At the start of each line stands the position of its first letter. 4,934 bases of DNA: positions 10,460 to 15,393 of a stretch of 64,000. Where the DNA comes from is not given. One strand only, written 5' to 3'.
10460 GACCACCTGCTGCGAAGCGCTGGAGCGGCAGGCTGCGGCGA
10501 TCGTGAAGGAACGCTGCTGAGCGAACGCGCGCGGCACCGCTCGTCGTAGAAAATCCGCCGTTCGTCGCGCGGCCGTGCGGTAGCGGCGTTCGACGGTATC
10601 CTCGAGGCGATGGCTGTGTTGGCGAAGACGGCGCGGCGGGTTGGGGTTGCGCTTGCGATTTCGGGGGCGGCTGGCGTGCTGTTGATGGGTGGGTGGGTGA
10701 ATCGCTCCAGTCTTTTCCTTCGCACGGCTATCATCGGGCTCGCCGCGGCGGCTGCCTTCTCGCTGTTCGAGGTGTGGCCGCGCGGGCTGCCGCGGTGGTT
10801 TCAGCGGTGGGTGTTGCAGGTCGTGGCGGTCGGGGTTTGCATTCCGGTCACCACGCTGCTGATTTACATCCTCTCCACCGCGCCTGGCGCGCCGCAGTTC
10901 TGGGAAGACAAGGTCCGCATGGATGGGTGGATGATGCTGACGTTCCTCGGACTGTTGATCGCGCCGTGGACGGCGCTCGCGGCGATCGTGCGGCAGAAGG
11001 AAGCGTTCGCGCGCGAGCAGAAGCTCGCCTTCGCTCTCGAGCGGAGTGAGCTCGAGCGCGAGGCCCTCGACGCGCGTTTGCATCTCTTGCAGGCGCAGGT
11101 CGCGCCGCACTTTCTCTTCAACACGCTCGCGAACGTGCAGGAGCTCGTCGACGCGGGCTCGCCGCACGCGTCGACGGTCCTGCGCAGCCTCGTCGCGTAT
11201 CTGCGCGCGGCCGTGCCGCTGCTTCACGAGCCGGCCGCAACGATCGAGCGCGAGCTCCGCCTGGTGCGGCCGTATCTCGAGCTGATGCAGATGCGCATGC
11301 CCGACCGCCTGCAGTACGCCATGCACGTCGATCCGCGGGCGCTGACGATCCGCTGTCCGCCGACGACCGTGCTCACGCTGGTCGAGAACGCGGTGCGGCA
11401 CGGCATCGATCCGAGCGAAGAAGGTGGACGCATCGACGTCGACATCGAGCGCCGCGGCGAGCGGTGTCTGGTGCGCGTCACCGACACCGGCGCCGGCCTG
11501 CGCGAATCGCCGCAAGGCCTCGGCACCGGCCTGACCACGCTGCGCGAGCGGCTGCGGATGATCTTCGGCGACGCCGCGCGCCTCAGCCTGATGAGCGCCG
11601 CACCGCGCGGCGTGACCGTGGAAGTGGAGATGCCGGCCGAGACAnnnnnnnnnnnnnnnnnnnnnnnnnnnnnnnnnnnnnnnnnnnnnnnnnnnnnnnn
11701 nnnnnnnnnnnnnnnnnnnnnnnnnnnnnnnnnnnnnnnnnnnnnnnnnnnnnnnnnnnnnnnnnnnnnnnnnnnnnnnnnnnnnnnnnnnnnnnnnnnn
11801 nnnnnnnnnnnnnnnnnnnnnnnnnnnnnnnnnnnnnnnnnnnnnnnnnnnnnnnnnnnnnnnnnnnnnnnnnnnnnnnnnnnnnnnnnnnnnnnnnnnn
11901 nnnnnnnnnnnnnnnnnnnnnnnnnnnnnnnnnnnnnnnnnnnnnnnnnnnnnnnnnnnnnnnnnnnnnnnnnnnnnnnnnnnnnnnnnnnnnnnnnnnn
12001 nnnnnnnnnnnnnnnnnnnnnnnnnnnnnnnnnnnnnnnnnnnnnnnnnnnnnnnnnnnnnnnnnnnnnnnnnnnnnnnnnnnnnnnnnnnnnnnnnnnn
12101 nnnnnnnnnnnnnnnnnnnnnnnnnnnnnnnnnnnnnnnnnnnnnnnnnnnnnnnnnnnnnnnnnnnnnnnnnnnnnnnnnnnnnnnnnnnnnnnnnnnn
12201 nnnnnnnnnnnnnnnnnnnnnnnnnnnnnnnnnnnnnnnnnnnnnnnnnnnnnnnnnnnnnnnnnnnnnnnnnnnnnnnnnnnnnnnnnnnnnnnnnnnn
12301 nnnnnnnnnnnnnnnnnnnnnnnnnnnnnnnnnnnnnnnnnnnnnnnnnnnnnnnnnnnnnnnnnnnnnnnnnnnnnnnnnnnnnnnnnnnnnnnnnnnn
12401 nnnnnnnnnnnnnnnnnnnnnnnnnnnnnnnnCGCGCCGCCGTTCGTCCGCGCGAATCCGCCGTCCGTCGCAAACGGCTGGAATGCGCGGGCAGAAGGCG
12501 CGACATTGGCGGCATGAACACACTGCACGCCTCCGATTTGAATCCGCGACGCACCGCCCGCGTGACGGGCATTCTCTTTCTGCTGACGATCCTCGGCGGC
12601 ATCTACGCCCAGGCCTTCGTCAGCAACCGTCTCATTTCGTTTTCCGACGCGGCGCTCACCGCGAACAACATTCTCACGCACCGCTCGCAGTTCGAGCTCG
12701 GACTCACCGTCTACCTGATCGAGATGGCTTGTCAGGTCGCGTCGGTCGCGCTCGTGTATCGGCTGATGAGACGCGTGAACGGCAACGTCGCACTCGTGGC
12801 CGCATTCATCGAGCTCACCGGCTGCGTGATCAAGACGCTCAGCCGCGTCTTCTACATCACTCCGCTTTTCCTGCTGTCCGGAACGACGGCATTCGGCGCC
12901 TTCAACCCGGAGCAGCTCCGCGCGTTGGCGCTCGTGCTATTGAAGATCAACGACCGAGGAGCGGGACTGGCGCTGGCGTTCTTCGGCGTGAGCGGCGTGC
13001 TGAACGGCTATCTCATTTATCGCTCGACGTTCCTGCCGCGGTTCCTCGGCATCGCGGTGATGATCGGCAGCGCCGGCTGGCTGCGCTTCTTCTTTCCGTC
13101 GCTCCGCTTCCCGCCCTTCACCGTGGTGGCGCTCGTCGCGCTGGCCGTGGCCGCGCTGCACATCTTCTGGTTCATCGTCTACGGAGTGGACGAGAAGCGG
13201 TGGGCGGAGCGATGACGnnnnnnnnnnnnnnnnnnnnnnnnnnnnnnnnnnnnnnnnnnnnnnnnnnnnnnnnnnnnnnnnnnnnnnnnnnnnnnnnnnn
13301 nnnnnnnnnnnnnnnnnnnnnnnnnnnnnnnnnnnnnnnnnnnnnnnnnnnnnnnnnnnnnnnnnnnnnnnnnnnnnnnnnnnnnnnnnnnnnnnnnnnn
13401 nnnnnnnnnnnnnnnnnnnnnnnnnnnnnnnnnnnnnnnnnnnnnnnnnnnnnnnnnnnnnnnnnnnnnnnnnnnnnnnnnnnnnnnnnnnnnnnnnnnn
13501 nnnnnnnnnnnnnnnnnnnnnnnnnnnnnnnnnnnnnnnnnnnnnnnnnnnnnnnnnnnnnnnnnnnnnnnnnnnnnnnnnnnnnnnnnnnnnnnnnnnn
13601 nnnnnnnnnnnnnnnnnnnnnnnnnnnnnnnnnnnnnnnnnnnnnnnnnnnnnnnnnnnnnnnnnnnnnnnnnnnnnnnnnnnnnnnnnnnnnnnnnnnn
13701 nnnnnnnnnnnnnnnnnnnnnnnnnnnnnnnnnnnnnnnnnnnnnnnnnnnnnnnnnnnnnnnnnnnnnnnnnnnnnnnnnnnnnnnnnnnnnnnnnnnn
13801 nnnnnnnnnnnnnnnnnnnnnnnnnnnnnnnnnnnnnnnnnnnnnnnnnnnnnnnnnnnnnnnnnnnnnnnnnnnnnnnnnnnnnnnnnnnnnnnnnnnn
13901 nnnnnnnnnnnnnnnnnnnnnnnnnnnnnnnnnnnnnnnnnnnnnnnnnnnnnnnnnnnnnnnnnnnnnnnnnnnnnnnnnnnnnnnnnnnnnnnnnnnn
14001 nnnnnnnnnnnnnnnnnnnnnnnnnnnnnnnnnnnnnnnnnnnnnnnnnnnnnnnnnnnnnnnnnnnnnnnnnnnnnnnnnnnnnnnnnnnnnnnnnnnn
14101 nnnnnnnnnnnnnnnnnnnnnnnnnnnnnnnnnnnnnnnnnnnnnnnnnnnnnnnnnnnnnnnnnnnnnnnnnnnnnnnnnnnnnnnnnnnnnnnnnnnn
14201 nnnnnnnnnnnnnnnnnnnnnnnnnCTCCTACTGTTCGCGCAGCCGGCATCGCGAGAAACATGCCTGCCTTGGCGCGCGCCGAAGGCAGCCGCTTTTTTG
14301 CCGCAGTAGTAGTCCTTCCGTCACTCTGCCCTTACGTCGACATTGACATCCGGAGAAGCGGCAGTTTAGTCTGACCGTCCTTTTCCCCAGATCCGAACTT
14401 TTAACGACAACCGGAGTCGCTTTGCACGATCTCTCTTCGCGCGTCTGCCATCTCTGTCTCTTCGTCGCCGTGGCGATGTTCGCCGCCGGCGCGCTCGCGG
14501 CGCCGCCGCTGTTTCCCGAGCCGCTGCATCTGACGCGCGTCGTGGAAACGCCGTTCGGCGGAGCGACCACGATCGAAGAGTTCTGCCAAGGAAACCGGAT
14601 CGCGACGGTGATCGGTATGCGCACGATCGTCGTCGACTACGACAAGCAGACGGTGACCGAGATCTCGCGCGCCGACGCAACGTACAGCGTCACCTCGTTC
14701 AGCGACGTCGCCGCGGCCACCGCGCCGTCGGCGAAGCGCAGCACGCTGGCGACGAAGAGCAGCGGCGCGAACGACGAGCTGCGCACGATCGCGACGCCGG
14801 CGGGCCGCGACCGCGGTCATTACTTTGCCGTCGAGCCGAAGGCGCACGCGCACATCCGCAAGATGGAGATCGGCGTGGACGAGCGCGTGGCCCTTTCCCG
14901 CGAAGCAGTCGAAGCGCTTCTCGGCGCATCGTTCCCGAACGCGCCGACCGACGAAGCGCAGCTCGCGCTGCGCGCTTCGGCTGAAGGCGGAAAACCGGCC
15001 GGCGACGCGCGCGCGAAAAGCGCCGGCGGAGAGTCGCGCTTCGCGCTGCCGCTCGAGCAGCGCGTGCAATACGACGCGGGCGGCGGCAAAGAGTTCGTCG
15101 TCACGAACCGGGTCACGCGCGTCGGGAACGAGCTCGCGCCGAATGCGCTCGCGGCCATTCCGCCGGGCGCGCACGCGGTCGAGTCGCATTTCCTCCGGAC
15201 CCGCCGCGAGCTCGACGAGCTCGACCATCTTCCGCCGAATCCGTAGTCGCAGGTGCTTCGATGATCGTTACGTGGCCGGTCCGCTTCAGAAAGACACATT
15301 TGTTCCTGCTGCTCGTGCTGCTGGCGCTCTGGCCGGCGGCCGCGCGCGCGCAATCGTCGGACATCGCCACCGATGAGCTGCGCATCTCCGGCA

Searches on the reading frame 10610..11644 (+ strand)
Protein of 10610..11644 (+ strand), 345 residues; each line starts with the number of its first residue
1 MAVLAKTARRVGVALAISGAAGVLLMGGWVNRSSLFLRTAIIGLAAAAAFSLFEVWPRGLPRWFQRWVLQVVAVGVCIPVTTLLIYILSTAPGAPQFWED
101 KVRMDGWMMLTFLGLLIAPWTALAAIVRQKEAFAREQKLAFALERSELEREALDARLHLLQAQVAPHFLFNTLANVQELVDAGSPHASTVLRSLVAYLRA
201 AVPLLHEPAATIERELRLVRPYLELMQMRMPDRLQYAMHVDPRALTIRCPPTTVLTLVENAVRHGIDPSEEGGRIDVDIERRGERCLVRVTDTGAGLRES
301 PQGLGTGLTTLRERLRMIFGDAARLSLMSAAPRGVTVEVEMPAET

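Call 24: search_protein_families(library=pfam, proteins=[window:10610-11644:+], max_evalue=0.001)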
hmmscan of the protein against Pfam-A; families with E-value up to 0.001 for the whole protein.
window:10610-11644:+ (345 aa): 2 families
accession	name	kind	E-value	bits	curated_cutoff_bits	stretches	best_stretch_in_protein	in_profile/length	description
PF06580.19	His_kinase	-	7.7e-19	68.2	25.2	1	155-234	1-81/81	Histidine kinase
PF02518.31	HATPase_c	-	3.5e-08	34.3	26.4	1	254-344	10-110/111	Histidine kinase-, DNA gyrase B-, and HSP90-like ATPase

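Call 44: find_encoding_contigs(protein=window:10610-11644:+, flank=2000, max_places=3)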
Protein window:10610-11644:+ (345 aa): 6 contigs read that carry it; 3 places shown.
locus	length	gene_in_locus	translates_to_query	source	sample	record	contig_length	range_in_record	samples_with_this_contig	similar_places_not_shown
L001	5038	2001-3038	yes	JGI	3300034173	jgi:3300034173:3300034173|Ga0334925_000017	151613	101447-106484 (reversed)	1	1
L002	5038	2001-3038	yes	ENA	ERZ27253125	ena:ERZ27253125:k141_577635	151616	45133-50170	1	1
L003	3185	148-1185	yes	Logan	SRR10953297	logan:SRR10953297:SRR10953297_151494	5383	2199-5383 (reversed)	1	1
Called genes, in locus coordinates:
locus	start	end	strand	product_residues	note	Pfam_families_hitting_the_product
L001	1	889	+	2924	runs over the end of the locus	PF20148:DUF6531, PF25023:TEN_YD-shell (weak), PF05593:RHS_repeat (weak), PF25023:TEN_YD-shell, PF05593:RHS_repeat, PF03527:RHS, PF15523:Ntox16 (weak)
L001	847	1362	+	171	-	-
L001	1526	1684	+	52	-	-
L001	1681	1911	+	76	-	-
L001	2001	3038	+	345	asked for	PF06580:His_kinase, PF02518:HATPase_c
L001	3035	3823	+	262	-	PF00072:Response_reg, PF04397:LytTR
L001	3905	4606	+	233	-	PF14329:DUF4386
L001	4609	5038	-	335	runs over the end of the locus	PF20434:BD-FAE, PF07859:Abhydrolase_3, PF00326:Peptidase_S9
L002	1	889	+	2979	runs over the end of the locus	PF20148:DUF6531, PF25023:TEN_YD-shell (weak), PF05593:RHS_repeat, PF25023:TEN_YD-shell, PF05593:RHS_repeat (weak), PF15523:Ntox16 (faint), PF03527:RHS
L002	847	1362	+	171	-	-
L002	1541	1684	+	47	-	-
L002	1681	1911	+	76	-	-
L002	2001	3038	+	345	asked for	PF06580:His_kinase, PF02518:HATPase_c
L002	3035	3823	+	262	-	PF00072:Response_reg, PF04397:LytTR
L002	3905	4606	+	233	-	PF14329:DUF4386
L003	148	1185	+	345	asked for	PF06580:His_kinase, PF02518:HATPase_c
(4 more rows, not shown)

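Call 54: find_encoding_contigs(protein=window:10610-11644:+, flank=10000, max_places=1)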
Protein window:10610-11644:+ (345 aa): 6 contigs read that carry it; 1 place shown.
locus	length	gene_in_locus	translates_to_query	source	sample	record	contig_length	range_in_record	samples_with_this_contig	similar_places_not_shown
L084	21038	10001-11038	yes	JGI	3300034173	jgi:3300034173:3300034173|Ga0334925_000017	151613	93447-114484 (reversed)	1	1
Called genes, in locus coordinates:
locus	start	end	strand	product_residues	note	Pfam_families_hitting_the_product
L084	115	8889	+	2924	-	PF20148:DUF6531, PF25023:TEN_YD-shell (weak), PF05593:RHS_repeat (weak), PF25023:TEN_YD-shell, PF05593:RHS_repeat, PF03527:RHS, PF15523:Ntox16 (weak)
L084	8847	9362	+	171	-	-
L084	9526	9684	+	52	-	-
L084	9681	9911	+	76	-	-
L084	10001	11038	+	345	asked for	PF06580:His_kinase, PF02518:HATPase_c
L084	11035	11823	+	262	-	PF00072:Response_reg, PF04397:LytTR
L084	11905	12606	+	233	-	PF14329:DUF4386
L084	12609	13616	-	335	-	PF20434:BD-FAE, PF07859:Abhydrolase_3, PF00326:Peptidase_S9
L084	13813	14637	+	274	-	-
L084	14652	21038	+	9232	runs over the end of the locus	-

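Call 58: list_cluster_members(proteins=[window:10610-11644:+, window:11644-12429:+, window:12514-13212:+, window:13221-14225:-, window:14422-15243:+, window:9456-9968:+])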
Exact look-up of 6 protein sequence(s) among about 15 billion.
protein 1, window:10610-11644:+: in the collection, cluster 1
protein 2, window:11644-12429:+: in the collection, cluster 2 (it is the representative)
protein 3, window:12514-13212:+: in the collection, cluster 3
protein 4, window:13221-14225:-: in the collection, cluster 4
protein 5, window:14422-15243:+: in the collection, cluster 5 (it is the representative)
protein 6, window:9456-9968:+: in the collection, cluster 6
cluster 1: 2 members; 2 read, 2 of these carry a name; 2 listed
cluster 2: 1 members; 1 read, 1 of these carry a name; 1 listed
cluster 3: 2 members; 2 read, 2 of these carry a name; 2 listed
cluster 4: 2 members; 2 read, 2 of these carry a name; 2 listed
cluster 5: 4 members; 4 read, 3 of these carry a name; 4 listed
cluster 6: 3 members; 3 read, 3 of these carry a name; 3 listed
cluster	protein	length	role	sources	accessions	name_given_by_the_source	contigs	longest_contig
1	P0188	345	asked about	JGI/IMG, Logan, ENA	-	hypothetical protein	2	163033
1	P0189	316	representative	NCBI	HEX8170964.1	MAG TPA: histidine kinase [Thermoanaerobaculia bacterium]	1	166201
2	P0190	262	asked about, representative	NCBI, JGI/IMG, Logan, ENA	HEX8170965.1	MAG TPA: LytTR family DNA-binding domain-containing protein [Thermoanaerobaculia ... | DNA-binding LytR/AlgR family response regulator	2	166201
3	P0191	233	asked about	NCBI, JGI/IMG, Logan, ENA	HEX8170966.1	MAG TPA: DUF4386 domain-containing protein [Thermoanaerobaculia bacterium] | hypothetical protein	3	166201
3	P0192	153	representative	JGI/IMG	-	hypothetical protein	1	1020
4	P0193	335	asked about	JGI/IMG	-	acetyl esterase/lipase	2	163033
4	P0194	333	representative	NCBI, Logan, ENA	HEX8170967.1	MAG TPA: alpha/beta hydrolase [Thermoanaerobaculia bacterium]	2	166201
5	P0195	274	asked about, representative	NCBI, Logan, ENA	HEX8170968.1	MAG TPA: hypothetical protein VF824_10555 [Thermoanaerobaculia bacterium]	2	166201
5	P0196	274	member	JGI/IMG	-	hypothetical protein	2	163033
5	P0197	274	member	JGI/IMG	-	hypothetical protein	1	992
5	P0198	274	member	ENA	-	-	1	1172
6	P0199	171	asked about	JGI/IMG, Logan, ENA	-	hypothetical protein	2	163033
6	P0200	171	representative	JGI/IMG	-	hypothetical protein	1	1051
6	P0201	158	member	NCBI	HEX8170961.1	MAG TPA: hypothetical protein VF824_10520 [Thermoanaerobaculia bacterium]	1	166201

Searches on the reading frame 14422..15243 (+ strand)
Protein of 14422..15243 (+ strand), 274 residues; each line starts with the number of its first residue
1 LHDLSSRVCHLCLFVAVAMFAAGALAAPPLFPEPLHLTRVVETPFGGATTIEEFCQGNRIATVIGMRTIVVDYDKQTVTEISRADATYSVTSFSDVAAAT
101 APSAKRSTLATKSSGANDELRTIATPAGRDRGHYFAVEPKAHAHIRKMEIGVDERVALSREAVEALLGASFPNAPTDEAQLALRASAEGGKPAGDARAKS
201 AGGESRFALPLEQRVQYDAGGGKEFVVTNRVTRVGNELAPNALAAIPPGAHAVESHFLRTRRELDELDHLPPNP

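Call 24: search_protein_families(library=pfam, proteins=[window:14422-15243:+], max_evalue=0.001)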
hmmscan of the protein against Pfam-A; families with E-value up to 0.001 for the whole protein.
window:14422-15243:+ (274 aa): 0 families
